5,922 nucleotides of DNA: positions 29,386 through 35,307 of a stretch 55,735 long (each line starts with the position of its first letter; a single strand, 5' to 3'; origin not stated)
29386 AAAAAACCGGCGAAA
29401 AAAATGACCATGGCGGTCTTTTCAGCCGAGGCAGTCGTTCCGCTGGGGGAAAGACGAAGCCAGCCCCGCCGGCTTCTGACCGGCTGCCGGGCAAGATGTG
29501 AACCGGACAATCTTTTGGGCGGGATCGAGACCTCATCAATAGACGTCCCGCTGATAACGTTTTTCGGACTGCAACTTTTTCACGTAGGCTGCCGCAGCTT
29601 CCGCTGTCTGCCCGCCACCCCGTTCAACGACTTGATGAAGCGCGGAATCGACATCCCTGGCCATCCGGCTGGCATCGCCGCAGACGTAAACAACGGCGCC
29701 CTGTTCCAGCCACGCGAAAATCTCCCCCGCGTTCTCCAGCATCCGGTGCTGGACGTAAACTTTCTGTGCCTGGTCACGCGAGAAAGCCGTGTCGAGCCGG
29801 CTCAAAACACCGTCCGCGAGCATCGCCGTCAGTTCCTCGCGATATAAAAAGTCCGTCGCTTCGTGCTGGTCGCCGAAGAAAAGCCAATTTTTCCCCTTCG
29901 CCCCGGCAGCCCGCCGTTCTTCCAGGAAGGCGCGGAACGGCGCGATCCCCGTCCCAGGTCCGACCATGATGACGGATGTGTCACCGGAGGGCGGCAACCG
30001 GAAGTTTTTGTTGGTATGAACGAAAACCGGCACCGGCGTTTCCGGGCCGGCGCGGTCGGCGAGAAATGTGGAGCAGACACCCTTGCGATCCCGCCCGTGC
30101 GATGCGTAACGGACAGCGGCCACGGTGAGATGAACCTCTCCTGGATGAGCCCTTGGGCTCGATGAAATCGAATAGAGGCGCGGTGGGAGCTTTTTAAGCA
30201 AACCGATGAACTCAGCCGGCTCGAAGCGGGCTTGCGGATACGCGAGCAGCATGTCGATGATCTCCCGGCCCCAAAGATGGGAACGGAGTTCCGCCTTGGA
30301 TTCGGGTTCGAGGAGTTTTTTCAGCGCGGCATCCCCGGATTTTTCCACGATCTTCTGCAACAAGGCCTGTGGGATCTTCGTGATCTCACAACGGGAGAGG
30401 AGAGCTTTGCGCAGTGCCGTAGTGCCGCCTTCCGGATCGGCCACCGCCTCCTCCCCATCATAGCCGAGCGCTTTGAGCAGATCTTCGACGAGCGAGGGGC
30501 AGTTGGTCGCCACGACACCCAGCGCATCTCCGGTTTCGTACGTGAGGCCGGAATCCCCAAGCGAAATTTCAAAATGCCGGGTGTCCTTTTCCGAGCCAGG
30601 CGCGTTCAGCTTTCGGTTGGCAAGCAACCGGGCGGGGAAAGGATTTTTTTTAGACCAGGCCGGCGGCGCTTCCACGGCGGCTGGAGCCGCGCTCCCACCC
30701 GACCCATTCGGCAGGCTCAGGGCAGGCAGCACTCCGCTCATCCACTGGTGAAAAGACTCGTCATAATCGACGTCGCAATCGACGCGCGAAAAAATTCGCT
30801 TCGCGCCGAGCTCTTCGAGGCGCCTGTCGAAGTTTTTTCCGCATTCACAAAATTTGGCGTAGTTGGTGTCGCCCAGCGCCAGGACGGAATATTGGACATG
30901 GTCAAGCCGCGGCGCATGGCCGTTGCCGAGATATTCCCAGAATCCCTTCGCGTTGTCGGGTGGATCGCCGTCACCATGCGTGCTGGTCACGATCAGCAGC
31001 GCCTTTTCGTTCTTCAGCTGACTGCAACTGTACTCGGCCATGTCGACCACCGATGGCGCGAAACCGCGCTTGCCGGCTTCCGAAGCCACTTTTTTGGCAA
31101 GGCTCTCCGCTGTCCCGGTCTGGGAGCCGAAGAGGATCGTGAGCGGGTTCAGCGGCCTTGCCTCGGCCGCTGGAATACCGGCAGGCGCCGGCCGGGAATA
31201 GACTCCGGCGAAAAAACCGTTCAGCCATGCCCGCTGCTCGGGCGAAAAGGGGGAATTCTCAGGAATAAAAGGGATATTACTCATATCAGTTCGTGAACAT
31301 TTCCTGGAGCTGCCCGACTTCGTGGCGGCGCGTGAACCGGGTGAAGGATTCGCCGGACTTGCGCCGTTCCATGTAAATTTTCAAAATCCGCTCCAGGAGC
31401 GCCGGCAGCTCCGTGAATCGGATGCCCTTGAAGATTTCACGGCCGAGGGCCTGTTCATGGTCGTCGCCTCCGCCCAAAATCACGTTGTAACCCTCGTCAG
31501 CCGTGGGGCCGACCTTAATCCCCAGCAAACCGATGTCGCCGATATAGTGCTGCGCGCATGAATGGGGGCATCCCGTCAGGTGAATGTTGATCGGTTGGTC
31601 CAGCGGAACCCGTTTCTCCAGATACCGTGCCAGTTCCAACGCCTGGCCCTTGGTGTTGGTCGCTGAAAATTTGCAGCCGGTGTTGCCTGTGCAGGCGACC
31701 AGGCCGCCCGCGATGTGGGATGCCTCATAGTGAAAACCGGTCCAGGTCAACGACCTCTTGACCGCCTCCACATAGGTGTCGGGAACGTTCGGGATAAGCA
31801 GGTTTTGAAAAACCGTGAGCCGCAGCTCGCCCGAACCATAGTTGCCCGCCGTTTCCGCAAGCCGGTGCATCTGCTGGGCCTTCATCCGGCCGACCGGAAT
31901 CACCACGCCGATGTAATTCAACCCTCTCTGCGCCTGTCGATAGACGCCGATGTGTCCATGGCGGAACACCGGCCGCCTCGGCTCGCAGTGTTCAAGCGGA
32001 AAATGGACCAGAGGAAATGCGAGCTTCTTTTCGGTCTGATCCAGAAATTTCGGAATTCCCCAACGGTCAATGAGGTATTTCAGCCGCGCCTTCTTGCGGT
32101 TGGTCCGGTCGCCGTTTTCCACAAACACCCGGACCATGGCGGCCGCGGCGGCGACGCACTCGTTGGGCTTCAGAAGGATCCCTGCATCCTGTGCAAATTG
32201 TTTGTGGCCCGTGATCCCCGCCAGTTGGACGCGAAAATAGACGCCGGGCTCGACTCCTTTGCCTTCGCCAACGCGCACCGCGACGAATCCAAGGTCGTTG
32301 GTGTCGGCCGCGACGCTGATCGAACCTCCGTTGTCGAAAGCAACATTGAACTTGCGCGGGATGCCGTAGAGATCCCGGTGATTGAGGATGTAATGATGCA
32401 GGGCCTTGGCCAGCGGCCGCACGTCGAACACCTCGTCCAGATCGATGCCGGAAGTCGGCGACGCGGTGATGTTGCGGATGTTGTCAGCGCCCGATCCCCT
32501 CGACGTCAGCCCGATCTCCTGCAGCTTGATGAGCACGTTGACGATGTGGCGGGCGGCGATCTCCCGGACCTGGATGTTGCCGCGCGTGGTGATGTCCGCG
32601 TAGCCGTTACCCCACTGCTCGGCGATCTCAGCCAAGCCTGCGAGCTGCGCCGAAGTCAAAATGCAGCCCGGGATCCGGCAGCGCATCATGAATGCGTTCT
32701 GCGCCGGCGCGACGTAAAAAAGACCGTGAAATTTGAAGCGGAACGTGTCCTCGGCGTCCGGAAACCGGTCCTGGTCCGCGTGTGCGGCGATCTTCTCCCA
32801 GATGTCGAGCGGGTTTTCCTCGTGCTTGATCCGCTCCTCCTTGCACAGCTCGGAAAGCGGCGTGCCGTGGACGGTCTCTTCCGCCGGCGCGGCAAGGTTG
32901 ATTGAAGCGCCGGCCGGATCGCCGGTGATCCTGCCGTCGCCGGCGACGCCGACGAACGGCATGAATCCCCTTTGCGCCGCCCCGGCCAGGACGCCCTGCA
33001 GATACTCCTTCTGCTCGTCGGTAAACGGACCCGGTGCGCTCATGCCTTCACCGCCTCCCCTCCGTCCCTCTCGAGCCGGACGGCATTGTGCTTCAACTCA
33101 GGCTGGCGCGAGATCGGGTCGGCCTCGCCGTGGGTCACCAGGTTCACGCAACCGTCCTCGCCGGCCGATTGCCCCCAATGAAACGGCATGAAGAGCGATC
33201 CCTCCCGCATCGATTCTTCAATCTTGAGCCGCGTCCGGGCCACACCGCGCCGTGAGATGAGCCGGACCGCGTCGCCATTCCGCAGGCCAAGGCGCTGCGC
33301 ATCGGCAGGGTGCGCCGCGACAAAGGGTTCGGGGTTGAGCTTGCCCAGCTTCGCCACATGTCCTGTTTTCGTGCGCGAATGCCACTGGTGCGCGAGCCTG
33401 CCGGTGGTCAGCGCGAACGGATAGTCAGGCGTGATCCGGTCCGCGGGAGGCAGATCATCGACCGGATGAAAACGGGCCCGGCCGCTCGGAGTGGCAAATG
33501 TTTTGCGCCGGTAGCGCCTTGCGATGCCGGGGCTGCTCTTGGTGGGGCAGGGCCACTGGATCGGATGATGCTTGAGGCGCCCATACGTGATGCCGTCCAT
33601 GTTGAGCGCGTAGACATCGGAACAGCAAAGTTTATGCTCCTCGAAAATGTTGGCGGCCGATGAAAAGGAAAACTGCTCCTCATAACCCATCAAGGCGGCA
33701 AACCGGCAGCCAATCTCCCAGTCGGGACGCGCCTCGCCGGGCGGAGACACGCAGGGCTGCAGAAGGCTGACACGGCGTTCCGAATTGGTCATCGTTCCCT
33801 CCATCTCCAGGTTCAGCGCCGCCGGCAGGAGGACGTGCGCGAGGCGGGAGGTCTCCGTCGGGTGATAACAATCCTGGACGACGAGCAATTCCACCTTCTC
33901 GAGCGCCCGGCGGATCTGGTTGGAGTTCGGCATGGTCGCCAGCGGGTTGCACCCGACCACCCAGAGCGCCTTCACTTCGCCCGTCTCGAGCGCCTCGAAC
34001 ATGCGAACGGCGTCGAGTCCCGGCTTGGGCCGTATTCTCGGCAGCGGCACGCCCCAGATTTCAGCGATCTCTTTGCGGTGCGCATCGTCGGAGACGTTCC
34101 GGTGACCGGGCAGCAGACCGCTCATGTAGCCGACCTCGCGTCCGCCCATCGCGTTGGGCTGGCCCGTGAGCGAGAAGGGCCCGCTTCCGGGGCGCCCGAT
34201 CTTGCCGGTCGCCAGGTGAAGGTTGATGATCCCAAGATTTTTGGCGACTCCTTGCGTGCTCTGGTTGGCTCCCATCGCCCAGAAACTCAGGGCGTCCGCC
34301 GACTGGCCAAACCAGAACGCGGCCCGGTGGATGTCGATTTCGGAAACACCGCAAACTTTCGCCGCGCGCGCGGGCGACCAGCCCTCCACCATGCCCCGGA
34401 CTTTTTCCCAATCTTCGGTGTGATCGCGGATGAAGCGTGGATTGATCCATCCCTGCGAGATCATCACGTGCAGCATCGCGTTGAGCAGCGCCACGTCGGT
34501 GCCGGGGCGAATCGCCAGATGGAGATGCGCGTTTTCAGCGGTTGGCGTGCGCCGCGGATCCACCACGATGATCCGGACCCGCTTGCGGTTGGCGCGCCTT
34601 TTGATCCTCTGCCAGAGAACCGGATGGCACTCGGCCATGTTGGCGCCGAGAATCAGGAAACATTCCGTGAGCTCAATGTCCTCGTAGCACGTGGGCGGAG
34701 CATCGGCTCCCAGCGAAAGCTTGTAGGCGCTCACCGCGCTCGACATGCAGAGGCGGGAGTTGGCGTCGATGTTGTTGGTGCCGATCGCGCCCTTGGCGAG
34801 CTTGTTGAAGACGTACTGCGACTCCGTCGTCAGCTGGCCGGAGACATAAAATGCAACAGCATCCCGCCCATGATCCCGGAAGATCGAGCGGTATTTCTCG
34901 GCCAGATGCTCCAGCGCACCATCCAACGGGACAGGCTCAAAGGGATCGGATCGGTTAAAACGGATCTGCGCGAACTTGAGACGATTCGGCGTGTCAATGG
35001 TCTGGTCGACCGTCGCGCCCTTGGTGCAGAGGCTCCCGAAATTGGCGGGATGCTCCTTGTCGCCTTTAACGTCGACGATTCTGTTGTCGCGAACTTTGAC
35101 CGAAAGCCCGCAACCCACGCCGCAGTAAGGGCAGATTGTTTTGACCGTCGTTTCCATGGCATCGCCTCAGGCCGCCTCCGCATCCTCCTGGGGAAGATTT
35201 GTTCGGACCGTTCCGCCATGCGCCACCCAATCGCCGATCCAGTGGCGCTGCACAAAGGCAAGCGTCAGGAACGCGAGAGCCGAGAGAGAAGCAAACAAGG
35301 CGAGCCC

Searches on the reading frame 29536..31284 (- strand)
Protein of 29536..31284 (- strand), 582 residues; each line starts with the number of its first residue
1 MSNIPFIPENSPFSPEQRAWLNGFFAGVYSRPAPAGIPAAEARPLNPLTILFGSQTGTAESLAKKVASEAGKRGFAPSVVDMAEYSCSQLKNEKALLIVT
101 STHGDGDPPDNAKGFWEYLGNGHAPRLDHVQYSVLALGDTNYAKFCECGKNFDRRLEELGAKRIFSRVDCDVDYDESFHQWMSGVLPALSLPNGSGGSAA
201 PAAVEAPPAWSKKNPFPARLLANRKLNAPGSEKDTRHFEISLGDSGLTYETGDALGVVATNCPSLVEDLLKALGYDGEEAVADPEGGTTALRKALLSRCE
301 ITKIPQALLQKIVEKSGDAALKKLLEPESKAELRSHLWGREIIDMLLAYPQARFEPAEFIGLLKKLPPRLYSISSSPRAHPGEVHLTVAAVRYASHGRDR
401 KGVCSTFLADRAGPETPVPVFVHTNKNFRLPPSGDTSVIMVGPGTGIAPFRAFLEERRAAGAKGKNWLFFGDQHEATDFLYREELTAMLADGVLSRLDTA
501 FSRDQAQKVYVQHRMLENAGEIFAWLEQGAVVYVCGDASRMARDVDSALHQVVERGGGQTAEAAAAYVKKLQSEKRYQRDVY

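Call 26: search_protein_families(library=pfam, proteins=[window:29536-31284:-], max_evalue=0.001)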
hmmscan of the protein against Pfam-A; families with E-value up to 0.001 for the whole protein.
window:29536-31284:- (582 aa): 3 families
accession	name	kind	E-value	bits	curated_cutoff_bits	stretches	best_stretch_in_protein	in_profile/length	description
PF00667.26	FAD_binding_1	-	3.6e-37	128.5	32.3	1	211-407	4-222/222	FAD binding domain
PF00258.30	Flavodoxin_1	-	5.4e-37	127.6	25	1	50-181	1-143/143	Flavodoxin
PF00175.26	NAD_binding_1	-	2.2e-17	64.1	22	1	440-546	1-108/109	Oxidoreductase NAD-binding domain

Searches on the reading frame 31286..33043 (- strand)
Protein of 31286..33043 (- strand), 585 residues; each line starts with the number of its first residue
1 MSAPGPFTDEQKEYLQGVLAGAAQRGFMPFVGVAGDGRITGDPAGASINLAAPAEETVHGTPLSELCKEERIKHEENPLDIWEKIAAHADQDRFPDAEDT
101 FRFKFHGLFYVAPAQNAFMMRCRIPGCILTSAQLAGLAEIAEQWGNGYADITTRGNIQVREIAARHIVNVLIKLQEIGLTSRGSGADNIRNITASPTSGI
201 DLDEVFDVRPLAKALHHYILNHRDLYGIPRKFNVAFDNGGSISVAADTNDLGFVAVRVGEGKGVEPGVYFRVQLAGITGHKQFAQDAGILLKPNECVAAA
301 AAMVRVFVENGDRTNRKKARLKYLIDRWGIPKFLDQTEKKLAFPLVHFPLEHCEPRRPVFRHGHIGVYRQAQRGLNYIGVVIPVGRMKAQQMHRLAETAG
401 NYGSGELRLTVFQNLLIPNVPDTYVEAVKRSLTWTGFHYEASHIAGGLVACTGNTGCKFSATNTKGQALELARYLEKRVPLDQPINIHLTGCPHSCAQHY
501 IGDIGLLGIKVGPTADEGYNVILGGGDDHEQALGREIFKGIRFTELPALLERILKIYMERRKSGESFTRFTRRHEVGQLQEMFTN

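Call 26: search_protein_families(library=pfam, proteins=[window:31286-33043:-], max_evalue=0.001)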
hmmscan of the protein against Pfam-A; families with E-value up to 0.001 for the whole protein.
window:31286-33043:- (585 aa): 2 families
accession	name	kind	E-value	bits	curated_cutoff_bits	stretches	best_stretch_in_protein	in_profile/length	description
PF01077.27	NIR_SIR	-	3.1e-46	157.1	27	2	186-342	2-155/158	Nitrite and sulphite reductase 4Fe-4S domain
PF03460.22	NIR_SIR_ferr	-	7.8e-38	128.5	24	2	368-432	1-66/69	Nitrite/Sulfite reductase ferredoxin-like half domain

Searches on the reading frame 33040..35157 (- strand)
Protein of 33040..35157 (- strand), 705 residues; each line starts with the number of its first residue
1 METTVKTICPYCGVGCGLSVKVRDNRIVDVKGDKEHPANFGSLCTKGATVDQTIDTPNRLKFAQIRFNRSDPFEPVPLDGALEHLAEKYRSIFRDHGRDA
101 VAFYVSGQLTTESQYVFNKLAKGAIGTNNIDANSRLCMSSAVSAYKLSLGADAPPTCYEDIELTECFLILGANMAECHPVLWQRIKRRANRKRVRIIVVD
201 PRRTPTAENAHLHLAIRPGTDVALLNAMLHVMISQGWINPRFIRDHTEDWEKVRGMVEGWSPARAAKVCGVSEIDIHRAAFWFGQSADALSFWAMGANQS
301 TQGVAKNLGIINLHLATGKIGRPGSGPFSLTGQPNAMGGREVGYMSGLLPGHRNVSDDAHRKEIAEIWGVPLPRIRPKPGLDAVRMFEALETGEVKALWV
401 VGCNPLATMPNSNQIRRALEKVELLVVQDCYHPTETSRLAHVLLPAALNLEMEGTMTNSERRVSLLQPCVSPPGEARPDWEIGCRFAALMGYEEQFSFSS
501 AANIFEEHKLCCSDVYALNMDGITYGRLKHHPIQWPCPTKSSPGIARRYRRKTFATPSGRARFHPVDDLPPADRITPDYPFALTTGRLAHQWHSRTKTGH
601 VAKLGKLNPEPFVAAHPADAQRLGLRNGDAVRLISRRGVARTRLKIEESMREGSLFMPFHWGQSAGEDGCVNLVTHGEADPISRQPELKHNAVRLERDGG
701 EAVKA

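Call 26: search_protein_families(library=pfam, proteins=[window:33040-35157:-], max_evalue=0.001)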
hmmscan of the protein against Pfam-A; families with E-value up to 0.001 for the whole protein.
window:33040-35157:- (705 aa): 3 families
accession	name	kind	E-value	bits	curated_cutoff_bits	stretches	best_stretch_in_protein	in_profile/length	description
PF00384.28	Molybdopterin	-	1.5e-69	235.1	24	1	60-487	2-351/353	Molybdopterin oxidoreductase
PF01568.27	Molydop_binding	-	3.3e-31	108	26.8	1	581-691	1-109/110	Molydopterin dinucleotide binding domain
PF04879.21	Molybdop_Fe4S4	-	1.2e-21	76.9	22.7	1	3-54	2-53/55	Molybdopterin oxidoreductase Fe4S4 domain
